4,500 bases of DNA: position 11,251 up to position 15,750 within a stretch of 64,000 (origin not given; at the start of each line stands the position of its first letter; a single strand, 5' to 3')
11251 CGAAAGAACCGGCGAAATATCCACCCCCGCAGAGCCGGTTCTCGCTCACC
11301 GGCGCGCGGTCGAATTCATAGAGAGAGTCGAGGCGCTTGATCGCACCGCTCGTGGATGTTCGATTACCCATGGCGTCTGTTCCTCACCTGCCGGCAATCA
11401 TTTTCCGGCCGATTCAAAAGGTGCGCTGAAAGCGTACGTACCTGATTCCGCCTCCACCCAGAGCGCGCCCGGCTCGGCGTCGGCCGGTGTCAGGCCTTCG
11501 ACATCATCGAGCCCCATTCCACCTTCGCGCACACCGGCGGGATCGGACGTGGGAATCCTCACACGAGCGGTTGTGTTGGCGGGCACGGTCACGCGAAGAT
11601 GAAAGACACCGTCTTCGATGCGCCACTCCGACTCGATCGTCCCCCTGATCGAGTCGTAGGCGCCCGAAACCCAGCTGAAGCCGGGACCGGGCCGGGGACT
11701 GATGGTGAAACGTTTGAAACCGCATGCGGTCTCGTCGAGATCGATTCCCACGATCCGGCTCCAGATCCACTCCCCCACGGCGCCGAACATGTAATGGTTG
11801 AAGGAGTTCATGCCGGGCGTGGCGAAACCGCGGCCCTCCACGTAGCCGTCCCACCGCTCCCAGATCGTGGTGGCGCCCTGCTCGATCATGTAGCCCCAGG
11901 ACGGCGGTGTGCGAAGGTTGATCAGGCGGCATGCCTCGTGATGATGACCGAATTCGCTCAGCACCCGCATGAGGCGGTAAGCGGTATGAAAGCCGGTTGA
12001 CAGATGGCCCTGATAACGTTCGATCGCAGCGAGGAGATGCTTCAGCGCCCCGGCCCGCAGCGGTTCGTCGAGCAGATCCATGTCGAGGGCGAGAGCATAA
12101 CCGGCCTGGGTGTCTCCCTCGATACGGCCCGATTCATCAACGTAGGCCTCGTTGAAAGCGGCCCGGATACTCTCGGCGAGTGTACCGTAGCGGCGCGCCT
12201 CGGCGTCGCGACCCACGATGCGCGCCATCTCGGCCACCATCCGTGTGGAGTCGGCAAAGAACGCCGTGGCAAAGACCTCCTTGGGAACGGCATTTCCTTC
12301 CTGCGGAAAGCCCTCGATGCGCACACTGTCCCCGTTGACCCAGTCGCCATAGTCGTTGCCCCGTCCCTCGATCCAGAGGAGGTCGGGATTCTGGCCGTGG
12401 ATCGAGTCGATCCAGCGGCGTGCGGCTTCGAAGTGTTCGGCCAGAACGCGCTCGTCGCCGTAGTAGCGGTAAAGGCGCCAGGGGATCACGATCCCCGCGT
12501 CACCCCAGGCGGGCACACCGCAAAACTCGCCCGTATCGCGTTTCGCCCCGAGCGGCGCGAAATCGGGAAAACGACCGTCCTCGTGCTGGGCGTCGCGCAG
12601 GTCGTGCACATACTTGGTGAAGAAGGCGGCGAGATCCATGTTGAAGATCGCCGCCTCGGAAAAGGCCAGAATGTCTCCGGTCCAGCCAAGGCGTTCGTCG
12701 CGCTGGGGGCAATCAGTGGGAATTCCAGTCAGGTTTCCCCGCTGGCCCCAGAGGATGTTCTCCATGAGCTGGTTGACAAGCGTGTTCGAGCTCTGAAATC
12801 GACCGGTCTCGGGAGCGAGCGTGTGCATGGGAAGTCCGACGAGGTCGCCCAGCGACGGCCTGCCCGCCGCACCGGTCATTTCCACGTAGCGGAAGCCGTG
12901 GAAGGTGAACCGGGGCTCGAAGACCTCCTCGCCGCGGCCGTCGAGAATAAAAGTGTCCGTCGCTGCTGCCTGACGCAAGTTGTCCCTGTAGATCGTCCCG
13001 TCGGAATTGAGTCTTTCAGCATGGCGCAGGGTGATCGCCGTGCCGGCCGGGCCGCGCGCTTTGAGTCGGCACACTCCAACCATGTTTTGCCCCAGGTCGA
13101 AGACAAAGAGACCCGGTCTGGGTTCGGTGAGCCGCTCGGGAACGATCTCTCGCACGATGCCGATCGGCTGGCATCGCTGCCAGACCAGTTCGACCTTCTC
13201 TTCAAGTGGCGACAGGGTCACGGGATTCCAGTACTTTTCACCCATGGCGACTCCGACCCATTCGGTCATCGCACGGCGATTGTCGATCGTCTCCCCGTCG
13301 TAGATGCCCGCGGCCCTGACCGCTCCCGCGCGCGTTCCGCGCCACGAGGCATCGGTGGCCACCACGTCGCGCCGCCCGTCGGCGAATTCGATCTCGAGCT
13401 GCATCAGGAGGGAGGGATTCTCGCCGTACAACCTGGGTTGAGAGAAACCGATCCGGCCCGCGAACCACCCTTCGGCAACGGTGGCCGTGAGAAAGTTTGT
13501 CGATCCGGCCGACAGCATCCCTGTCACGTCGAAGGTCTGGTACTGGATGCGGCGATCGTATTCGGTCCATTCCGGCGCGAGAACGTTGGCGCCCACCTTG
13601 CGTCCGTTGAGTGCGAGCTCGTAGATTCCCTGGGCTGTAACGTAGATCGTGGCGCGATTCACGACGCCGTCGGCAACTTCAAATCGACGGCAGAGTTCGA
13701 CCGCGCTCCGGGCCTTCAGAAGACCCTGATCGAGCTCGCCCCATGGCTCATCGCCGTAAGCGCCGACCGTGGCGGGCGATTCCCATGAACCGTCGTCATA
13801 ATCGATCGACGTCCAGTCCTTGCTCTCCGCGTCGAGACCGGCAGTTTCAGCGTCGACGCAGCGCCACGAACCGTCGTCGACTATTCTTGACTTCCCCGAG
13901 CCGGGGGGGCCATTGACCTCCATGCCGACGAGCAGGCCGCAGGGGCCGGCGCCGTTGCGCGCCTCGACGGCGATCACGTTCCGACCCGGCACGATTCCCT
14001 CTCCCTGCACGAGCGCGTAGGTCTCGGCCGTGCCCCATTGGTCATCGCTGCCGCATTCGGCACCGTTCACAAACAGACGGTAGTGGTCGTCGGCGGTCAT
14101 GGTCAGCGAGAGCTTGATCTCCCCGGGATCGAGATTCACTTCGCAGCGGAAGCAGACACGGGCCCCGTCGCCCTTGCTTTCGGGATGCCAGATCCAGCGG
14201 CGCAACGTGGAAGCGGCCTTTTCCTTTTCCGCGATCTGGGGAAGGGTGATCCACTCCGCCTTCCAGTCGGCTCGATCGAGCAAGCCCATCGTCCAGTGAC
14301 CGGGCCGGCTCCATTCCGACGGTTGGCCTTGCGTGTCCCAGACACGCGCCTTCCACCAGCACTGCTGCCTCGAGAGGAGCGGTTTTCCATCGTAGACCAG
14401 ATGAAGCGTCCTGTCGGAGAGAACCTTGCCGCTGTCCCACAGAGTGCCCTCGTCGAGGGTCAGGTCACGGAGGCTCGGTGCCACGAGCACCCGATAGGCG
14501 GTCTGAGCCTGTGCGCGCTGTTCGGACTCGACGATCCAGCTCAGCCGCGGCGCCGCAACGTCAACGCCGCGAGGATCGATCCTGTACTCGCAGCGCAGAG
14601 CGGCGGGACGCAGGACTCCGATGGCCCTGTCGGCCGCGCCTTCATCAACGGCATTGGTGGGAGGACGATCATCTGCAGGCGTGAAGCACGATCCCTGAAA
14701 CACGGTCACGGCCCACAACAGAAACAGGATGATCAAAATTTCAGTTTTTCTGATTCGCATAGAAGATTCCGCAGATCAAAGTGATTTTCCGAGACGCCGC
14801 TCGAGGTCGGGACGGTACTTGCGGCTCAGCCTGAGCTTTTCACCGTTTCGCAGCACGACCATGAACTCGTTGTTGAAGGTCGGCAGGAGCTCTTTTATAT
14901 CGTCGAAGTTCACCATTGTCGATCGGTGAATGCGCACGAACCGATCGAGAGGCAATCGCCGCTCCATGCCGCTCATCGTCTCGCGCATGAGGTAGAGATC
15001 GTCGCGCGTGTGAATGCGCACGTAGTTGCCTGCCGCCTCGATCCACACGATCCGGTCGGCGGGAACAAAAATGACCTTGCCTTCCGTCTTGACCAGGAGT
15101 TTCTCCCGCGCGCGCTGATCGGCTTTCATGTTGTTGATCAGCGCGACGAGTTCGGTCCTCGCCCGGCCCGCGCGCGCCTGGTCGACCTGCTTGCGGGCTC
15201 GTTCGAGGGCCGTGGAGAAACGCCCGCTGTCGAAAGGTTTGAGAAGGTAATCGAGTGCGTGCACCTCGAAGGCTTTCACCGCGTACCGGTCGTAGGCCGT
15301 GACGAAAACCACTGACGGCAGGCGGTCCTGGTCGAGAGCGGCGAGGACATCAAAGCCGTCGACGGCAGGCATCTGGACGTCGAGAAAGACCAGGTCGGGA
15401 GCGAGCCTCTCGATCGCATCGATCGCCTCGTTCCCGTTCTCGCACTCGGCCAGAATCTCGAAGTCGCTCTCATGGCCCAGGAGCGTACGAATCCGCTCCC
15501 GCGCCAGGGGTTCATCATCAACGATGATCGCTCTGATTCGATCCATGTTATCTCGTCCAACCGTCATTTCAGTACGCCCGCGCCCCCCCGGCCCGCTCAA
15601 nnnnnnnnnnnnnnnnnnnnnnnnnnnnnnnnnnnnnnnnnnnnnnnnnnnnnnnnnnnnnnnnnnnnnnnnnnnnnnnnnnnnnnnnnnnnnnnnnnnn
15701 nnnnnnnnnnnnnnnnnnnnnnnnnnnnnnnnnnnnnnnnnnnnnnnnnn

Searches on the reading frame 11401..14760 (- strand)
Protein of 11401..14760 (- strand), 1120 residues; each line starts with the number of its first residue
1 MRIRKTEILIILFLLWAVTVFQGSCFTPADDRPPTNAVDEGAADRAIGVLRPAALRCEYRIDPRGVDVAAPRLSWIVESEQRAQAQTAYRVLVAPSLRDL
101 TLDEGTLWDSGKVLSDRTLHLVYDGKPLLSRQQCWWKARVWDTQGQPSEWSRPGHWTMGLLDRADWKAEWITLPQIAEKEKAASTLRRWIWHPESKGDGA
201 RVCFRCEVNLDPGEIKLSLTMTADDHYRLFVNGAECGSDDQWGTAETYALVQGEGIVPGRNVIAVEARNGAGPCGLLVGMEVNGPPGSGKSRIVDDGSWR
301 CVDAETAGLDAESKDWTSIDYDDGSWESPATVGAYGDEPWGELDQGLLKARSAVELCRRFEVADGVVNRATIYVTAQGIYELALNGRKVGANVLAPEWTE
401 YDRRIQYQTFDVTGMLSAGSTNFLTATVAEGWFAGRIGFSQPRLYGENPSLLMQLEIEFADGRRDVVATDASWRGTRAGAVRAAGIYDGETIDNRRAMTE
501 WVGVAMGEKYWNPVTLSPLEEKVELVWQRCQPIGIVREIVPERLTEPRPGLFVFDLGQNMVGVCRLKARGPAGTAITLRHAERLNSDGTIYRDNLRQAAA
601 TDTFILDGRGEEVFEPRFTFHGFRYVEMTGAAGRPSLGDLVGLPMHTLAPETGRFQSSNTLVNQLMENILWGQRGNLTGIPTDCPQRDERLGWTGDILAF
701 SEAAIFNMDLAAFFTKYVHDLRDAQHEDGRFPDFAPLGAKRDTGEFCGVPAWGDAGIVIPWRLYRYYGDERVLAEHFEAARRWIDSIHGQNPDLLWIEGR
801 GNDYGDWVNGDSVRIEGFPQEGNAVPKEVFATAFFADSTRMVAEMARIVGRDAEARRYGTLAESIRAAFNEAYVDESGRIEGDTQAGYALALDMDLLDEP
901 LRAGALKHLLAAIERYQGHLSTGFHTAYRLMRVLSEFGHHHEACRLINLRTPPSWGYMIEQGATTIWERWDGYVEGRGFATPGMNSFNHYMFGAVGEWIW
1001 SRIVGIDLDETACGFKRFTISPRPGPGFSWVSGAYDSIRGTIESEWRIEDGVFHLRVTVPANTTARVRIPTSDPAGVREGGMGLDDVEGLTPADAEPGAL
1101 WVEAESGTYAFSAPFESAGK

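Call 73: search_protein_families(library=pfam, proteins=[window:11401-14760:-], max_evalue=0.00001)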
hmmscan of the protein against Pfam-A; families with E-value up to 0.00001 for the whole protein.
window:11401-14760:- (1120 aa): 5 families
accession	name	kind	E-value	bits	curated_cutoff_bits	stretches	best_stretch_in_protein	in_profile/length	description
PF17389.8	Bac_rhamnosid6H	-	5.1e-114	381.5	24.5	1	651-1002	2-338/339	Bacterial alpha-L-rhamnosidase 6 hairpin glycosidase domain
PF08531.16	Bac_rhamnosid_N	-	4e-51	173.7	25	1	367-536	3-171/172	Alpha-L-rhamnosidase N-terminal domain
PF25788.1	Ig_Rha78A_N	-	2.3e-35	121.5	27.4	1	53-162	2-105/105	Rha78A-like, N-terminal immunoglobulin domain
PF05592.18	Bac_rhamnosid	-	5.3e-32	110.2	22.2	1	548-643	4-99/102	Bacterial alpha-L-rhamnosidase concanavalin-like domain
PF17390.7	Bac_rhamnosid_C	-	5.1e-21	74.7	22.1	1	1007-1079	3-73/78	Bacterial alpha-L-rhamnosidase C-terminal domain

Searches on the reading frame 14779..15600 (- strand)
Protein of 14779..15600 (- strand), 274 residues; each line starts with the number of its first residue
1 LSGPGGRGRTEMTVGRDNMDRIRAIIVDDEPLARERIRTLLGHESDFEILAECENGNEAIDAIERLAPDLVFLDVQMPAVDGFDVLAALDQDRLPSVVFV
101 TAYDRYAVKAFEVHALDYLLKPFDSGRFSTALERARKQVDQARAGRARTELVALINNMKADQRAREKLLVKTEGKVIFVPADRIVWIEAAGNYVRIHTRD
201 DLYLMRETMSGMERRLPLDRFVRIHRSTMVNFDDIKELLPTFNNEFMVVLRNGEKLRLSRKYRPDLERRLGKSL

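Call 73: search_protein_families(library=pfam, proteins=[window:14779-15600:-], max_evalue=0.00001)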
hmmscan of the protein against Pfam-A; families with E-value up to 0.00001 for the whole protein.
window:14779-15600:- (274 aa): 2 families
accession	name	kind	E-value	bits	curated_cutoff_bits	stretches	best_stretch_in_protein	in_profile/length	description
PF04397.21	LytTR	-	4.7e-26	91.3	22.6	1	175-270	2-97/98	LytTr DNA-binding domain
PF00072.30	Response_reg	-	2.7e-25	89.1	30.2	1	25-132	2-110/111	Response regulator receiver domain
